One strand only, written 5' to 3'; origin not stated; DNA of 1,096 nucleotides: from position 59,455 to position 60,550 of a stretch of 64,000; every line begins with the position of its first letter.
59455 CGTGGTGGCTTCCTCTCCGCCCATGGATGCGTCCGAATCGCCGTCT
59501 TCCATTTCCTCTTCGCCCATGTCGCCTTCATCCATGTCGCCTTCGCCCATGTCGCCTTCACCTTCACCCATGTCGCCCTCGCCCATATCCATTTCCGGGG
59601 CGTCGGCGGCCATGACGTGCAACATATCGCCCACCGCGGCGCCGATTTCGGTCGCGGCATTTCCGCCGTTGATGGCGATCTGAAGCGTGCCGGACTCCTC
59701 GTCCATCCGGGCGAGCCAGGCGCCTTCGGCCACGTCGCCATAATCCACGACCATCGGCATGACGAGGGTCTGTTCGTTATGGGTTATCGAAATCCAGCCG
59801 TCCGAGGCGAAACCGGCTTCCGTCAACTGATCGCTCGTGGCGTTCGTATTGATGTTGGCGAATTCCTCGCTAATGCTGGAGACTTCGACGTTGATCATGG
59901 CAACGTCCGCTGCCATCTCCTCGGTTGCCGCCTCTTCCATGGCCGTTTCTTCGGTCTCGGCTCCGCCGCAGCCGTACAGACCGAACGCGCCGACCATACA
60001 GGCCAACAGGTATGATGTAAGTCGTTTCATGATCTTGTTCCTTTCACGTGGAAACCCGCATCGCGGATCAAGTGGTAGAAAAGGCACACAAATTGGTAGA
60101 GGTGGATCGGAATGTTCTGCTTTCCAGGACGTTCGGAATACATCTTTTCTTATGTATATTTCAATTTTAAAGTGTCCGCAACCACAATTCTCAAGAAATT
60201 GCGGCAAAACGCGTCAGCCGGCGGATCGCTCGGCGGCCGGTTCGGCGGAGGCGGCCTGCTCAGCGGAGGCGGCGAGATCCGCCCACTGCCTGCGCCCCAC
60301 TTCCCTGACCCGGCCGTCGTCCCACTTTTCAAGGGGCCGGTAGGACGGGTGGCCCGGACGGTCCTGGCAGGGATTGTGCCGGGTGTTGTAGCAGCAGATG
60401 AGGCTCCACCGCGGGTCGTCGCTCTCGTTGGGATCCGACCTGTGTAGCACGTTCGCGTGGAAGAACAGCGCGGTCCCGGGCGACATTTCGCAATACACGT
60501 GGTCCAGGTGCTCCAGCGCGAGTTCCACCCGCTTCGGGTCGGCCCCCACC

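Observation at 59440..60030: Lipoprotein carrying a stand-alone copy of the DUF62 C-terminal domain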

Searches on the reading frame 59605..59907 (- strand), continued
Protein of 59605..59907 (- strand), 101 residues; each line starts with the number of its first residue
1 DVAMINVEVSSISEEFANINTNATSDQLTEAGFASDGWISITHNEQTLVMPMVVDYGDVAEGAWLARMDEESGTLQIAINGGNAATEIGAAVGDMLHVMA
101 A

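Call 68: list_cluster_members(proteins=[P0242, P0231, P0237, P0260, P0264, P0099, P0075, P0065, P0140, P0102])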
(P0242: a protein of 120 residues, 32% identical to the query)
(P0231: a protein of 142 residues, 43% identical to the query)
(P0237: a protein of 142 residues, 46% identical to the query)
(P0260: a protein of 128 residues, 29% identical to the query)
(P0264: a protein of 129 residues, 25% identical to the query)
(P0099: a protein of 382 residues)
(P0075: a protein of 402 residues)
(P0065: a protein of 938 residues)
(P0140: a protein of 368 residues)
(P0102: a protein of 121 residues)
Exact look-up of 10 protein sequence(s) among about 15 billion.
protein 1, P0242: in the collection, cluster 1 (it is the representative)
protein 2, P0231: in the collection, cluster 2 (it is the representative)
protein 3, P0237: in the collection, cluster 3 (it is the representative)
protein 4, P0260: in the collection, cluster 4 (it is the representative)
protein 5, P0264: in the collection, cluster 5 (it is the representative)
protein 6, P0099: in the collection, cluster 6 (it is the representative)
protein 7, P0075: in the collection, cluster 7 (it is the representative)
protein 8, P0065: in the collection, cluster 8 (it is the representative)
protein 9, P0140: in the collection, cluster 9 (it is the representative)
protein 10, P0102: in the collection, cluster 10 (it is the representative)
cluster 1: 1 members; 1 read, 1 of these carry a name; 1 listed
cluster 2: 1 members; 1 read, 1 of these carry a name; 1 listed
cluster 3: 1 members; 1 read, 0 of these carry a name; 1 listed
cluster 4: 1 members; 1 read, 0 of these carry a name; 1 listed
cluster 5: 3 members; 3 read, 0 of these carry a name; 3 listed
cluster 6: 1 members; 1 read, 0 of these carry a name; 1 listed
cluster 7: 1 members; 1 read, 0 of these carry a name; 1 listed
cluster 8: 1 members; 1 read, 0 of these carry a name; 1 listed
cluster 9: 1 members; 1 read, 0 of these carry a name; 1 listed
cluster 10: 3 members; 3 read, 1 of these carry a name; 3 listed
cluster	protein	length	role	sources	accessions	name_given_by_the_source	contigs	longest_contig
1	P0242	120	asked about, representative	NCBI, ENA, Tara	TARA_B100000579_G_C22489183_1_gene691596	strand:+ start:89 stop:451 length:363 start_codon:yes stop_codon:yes gene_type:complete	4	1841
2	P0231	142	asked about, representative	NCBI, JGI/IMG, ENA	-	S-adenosylmethionine hydrolase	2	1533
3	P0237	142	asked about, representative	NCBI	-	-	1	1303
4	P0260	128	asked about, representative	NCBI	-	-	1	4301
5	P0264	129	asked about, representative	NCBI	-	-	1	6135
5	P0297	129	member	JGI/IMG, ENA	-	-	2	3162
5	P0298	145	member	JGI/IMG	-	-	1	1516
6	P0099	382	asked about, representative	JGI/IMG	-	-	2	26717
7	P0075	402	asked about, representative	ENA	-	-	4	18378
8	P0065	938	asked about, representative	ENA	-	-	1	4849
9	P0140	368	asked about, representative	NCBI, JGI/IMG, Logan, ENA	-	-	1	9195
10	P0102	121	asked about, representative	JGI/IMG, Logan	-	-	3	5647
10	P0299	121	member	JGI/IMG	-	S-adenosylmethionine hydrolase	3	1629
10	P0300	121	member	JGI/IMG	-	-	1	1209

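Call 71: search_solved_structures(query=P0099, max_evalue=0.01)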
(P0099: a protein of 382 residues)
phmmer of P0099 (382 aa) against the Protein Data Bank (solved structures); distinct sequences matched with E-value up to 0.01: 5.
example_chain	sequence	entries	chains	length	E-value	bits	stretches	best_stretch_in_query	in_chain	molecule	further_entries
2zbu_A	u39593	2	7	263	5.1e-06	29.5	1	289-373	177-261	Uncharacterized conserved protein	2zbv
7ccg_A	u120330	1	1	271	9.1e-05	25.3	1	264-373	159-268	DNA-directed RNA polymerase subunit delta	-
2pbl_A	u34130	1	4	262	0.00033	23.5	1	54-161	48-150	Putative esterase/lipase/thioesterase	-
1wu8_A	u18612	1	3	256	0.00052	22.9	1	329-372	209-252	hypothetical protein PH0463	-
2wr8_A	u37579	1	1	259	0.00053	22.8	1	329-372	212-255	PUTATIVE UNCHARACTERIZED PROTEIN PH0463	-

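Call 72: search_protein_families(library=ncbifam, proteins=[P0099, P0117, P0101, P0075, P0140, P0250, P0223], max_evalue=0.001)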
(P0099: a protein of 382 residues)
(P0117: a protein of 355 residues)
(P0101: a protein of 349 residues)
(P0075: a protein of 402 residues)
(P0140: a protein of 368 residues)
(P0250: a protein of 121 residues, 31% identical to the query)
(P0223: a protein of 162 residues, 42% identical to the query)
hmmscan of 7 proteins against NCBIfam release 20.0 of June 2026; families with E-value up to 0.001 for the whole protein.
P0099 (382 aa): 4 families
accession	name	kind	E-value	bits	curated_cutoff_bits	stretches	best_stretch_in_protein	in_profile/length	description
NF053629.1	RSAMPyrc0463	equivalog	7.4e-07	29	470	1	324-373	204-253/256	(R)-S-adenosyl-L-methionine hydrolase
NF058624.1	RSAMHdlseTHET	equivalog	6.9e-06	25.8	350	1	320-373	198-249/250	(R)-S-adenosyl-L-methionine hydrolase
NF050058.1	e_dPHAscl_type1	hypoth_equivalog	1.6e-05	24.5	150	1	122-171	85-135/276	extracellular catalytic domain type 1 short-chain-length polyhydroxyalkanoate depolymerase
NF058665.1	HaHSL_fam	equivalog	0.00012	21.6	320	1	30-159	24-146/260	hormone-sensitive lipase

P0117 (355 aa): 1 family
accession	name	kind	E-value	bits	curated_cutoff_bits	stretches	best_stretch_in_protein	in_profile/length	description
NF053629.1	RSAMPyrc0463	equivalog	4e-05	23.3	470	1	297-351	200-254/256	(R)-S-adenosyl-L-methionine hydrolase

P0101 (349 aa): 0 families

P0075 (402 aa): 5 families
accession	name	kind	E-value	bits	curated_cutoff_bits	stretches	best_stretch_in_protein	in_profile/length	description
NF008359.0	PRK11148.1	equivalog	2.8e-07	30.3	225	1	75-225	57-193/275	3',5'-cyclic-AMP phosphodiesterase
TIGR03767.1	P_acnes_RR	hypoth_equivalog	0.00011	21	330.75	1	133-198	288-349/496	TIGR03767 family metallophosphoesterase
NF053629.1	RSAMPyrc0463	equivalog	0.00043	19.9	470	1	344-397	200-253/256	(R)-S-adenosyl-L-methionine hydrolase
TIGR04507.1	fluorinase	equivalog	0.00053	19.4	400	1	300-379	184-265/286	adenosyl-fluoride synthase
TIGR04123.1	P_estr_lig_assc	hypoth_equivalog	0.00074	19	150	0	69-133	60-121/207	ligase-associated DNA damage response endonuclease PdeM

P0140 (368 aa): 0 families

P0250 (121 aa): 0 families

P0223 (162 aa): 0 families

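Call 76: find_encoding_contigs(protein=P0166, flank=4000, max_places=2)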
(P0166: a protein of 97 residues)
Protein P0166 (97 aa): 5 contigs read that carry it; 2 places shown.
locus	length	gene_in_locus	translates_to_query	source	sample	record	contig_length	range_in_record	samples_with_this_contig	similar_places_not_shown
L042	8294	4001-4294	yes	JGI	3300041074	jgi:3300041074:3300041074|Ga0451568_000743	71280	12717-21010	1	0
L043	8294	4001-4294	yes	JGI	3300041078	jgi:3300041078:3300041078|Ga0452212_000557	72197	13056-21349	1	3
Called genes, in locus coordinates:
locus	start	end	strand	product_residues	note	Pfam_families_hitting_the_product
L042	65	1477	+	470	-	PF07690:MFS_1, PF13347:MFS_2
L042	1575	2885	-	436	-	PF23023:Anti-Pycsar_Apyc1, PF00753:Lactamase_B, PF12706:Lactamase_B_2 (weak)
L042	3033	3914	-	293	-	PF05721:PhyH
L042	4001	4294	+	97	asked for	PF20257:SAM_HAT_C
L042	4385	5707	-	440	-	PF00067:p450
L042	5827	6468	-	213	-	PF04862:DUF642, PF07589:PEP_exosort_dom (weak)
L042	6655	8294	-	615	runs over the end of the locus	PF00743:FMO-like, PF01266:DAO (faint), PF07992:Pyr_redox_2 (weak), PF13450:NAD_binding_8, PF13738:Pyr_redox_3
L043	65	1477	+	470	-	PF07690:MFS_1, PF13347:MFS_2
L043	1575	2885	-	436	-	PF23023:Anti-Pycsar_Apyc1, PF00753:Lactamase_B, PF12706:Lactamase_B_2 (weak)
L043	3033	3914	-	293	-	PF05721:PhyH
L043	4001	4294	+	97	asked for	PF20257:SAM_HAT_C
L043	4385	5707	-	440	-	PF00067:p450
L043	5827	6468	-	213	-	PF04862:DUF642, PF07589:PEP_exosort_dom (weak)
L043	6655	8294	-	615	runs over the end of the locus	PF00743:FMO-like, PF01266:DAO (faint), PF07992:Pyr_redox_2 (weak), PF13450:NAD_binding_8, PF13738:Pyr_redox_3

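Call 77: find_encoding_contigs(protein=P0275, flank=4000, max_places=2)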
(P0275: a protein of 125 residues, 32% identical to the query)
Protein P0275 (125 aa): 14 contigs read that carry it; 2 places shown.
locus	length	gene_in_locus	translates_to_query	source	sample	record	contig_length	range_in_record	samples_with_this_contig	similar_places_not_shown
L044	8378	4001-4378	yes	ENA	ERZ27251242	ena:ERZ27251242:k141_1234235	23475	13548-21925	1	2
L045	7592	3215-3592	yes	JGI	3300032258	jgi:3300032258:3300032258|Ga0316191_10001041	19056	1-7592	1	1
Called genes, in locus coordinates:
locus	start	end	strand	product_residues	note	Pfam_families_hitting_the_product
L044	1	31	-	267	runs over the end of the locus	PF01738:DLH, PF20434:BD-FAE (weak), PF07859:Abhydrolase_3 (weak)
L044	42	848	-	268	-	PF13622:4HBT_3, PF20789:4HBT_3C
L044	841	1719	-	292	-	PF00685:Sulfotransfer_1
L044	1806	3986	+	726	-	PF01011:PQQ, PF13360:PQQ_2, PF13570:Beta-prop_ACSF4 (faint), PF01011:PQQ, PF00034:Cytochrom_C (faint), PF13442:Cytochrome_CBB3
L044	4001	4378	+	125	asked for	PF20257:SAM_HAT_C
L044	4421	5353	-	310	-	PF23678:YqhI, PF01738:DLH, PF00326:Peptidase_S9 (faint), PF08840:BAAT_C (faint)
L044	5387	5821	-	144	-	PF04075:F420H2_quin_red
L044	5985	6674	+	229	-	PF02798:GST_N (weak), PF13409:GST_N_2, PF13417:GST_N_3, PF13410:GST_C_2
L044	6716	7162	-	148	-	PF14342:DUF4396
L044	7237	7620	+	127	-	PF00376:MerR, PF13411:MerR_1, PF09278:MerR-DNA-bind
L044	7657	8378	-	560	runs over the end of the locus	PF00361:Proton_antipo_M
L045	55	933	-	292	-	PF00685:Sulfotransfer_1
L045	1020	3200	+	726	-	PF01011:PQQ, PF13360:PQQ_2, PF13570:Beta-prop_ACSF4 (faint), PF01011:PQQ, PF00034:Cytochrom_C (faint), PF13442:Cytochrome_CBB3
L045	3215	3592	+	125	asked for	PF20257:SAM_HAT_C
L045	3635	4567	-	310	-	PF23678:YqhI, PF01738:DLH, PF00326:Peptidase_S9 (faint), PF08840:BAAT_C (faint)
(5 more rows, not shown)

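Call 78: find_encoding_contigs(protein=P0222, flank=4000, max_places=2)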
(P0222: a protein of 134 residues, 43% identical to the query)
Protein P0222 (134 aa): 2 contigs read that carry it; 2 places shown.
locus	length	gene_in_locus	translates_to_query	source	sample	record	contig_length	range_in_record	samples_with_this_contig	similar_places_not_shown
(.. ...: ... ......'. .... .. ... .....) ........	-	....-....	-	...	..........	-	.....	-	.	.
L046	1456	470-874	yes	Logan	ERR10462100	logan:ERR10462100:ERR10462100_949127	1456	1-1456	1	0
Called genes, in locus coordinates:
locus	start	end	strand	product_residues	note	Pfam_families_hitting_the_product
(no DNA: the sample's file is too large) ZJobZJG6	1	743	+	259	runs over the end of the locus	PF05721:PhyH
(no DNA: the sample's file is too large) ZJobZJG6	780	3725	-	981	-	PF02449:Glyco_hydro_42, PF08532:Glyco_hydro_42M (faint), PF22369:GLMA_2nd (weak)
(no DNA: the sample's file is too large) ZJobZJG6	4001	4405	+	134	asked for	PF20257:SAM_HAT_C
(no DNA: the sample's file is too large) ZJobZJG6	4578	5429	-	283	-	PF02633:Creatininase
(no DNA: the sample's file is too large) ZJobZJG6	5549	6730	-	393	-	PF02746:MR_MLE_N, PF13378:MR_MLE_C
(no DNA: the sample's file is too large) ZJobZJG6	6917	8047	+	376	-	PF03841:SelA, PF01041:DegT_DnrJ_EryC1 (faint), PF00266:Aminotran_5 (weak)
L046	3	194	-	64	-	?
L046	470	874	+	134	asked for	PF20257:SAM_HAT_C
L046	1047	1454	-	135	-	?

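Call 79: find_encoding_contigs(protein=P0227, flank=4000, max_places=2)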
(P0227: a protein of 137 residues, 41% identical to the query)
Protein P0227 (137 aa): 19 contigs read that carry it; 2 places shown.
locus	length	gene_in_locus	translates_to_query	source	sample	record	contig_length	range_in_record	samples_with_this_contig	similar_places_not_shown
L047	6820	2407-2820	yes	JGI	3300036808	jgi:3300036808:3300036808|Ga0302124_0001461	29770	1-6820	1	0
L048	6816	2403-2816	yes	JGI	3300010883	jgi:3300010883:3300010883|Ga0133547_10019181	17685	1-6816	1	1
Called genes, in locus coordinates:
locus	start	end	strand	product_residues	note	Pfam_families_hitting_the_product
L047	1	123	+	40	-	?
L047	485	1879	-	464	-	PF13173:AAA_14, PF13635:DUF4143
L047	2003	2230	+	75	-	-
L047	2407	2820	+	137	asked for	PF20257:SAM_HAT_C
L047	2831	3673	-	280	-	PF02811:PHP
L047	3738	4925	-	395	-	PF02515:CoA_transf_3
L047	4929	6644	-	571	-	PF00288:GHMP_kinases_N (weak)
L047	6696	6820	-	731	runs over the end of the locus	PF13620:CarboxypepD_reg, PF13715:CarbopepD_reg_2, PF07715:Plug, PF00593:TonB_dep_Rec_b-barrel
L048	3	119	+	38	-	?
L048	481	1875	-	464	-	PF13173:AAA_14, PF13635:DUF4143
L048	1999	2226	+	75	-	-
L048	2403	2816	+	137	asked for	PF20257:SAM_HAT_C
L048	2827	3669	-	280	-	PF02811:PHP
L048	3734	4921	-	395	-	PF02515:CoA_transf_3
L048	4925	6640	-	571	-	PF00288:GHMP_kinases_N (weak)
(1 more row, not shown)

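Call 82: search_protein_families(library=pfam, proteins=[L031:7101-7901:-, L031:7908-8699:-, L031:8742-9578:-, L029:6351-7172:+, L029:3347-5107:-, L032:4725-5894:+, L032:6609-7679:-, L028:6345-10643:+, L028:4807-5817:+, L028:3451-4785:-], max_evalue=0.0001)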
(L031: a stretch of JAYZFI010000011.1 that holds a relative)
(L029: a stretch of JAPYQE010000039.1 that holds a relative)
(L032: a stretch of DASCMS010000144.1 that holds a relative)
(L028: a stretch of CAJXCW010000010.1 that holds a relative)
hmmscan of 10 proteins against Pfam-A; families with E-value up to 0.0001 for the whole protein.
L031:7101-7901:- (266 aa): 1 family
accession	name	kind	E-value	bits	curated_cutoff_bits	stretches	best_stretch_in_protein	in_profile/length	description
PF05721.19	PhyH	-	3.7e-19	70.3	22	1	20-216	1-211/213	Phytanoyl-CoA dioxygenase (PhyH)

L031:7908-8699:- (263 aa): 1 family
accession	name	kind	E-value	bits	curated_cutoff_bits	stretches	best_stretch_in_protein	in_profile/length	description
PF05721.19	PhyH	-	2.5e-12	48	22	1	9-219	1-213/213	Phytanoyl-CoA dioxygenase (PhyH)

L031:8742-9578:- (278 aa): 1 family
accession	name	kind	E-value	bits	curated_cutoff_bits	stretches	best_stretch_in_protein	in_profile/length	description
PF05721.19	PhyH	-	8.5e-10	39.7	22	1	9-217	2-205/213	Phytanoyl-CoA dioxygenase (PhyH)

L029:6351-7172:+ (273 aa): 4 families
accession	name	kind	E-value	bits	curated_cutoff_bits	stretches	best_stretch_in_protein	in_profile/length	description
PF00106.31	adh_short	-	2e-48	164.9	26.6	1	9-202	2-193/195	short chain dehydrogenase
PF13561.12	adh_short_C2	-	2.8e-38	132.3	27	1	14-257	1-235/236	Enoyl-(Acyl carrier protein) reductase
PF08659.16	KR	-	8.8e-08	32.7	22.6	1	11-173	4-164/180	KR domain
PF01370.27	Epimerase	-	1.2e-07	31.8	20.9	1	11-178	2-162/240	NAD dependent epimerase/dehydratase family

L029:3347-5107:- (586 aa): 10 families
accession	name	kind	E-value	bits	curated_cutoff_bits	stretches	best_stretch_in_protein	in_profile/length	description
PF07719.23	TPR_2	-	1.9e-21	74.8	27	1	439-472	1-34/34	Tetratricopeptide repeat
PF00515.34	TPR_1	-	3.7e-19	68.1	27.8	1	439-471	1-33/34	Tetratricopeptide repeat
PF13431.12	TPR_17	-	2.8e-14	52.5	24.4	0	496-525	2-31/34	Tetratricopeptide repeat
PF13414.12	TPR_11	-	6.1e-14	51.9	26.8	1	480-517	1-38/42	TPR repeat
PF13424.12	TPR_12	-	2.2e-12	47.4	30.1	1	508-571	4-75/77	Tetratricopeptide repeat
PF13428.12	TPR_14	-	5.2e-11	42.5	23.5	0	440-481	2-43/44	Tetratricopeptide repeat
PF13432.12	TPR_16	-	2.3e-10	41.2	32.7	2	444-497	2-55/65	Tetratricopeptide repeat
PF14559.12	TPR_19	-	4.6e-10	40.1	25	0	487-539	5-57/68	Tetratricopeptide repeat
PF13181.12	TPR_8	-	7.1e-08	32.5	25.7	0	479-505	7-33/34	Tetratricopeptide repeat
PF13174.12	TPR_6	-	2.8e-05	24.9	26.3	0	444-471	5-32/33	Tetratricopeptide repeat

L032:4725-5894:+ (389 aa): 2 families
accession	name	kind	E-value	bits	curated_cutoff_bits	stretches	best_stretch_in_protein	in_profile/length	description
PF07690.21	MFS_1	-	9e-27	94.3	33.4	2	15-344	3-347/347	Major Facilitator Superfamily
PF06779.20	MFS_4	-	3.8e-05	23.6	26.3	1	17-351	2-330/364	Uncharacterised MFS-type transporter YbfB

L032:6609-7679:- (356 aa): 0 families

L028:6345-10643:+ (1432 aa): 6 families
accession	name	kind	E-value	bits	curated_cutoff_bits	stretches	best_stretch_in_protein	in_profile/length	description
PF00501.34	AMP-binding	-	9.6e-69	232.4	29.9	1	568-938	2-384/384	AMP-binding enzyme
PF07993.18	NAD_binding_4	-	7.2e-63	212.6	20.1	1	15-355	1-258/258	Male sterility protein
PF01553.26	Acyltransferase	-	3.6e-20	72.5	23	1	1240-1367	3-131/132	Acyltransferase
PF03015.24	Sterile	-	3.9e-15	56.2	35.4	1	446-529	10-92/93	Male sterility protein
PF01370.27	Epimerase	-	3.5e-07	30.3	20.9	0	14-178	2-129/240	NAD dependent epimerase/dehydratase family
PF00550.31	PP-binding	-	1.8e-06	28.6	20.8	1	1111-1175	3-66/67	Phosphopantetheine attachment site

L028:4807-5817:+ (336 aa): 5 families
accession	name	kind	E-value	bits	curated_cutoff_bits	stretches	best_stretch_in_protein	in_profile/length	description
PF01408.29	GFO_IDH_MocA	-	3.3e-27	96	24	1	2-120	1-120/120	Oxidoreductase family, NAD-binding Rossmann fold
PF22725.1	GFO_IDH_MocA_C3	-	8.3e-17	61.8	27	1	129-251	2-124/124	GFO/IDH/MocA C-terminal domain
PF02894.22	GFO_IDH_MocA_C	-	4.5e-10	40.1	22.9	1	134-328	3-215/218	Oxidoreductase family, C-terminal alpha/beta domain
PF03807.23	F420_oxidored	-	1.2e-06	29.4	21.6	1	4-77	2-74/94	NADP oxidoreductase coenzyme F420-dependent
PF01488.26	Shikimate_DH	-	7.3e-06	26.5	24.3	1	3-70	14-83/138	Shikimate / quinate 5-dehydrogenase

L028:3451-4785:- (444 aa): 1 family
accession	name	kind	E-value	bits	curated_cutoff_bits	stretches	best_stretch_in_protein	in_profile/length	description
PF00999.27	Na_H_Exchanger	-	5.1e-60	203.7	26.2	1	40-437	2-374/375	Sodium/hydrogen exchanger, transmembrane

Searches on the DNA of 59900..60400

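Call 69: search_rna_families(source=window, start=59900, end=60400, threshold=evalue, max_evalue=1)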
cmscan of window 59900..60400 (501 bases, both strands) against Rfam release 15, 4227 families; matches with E-value up to 1: 0.
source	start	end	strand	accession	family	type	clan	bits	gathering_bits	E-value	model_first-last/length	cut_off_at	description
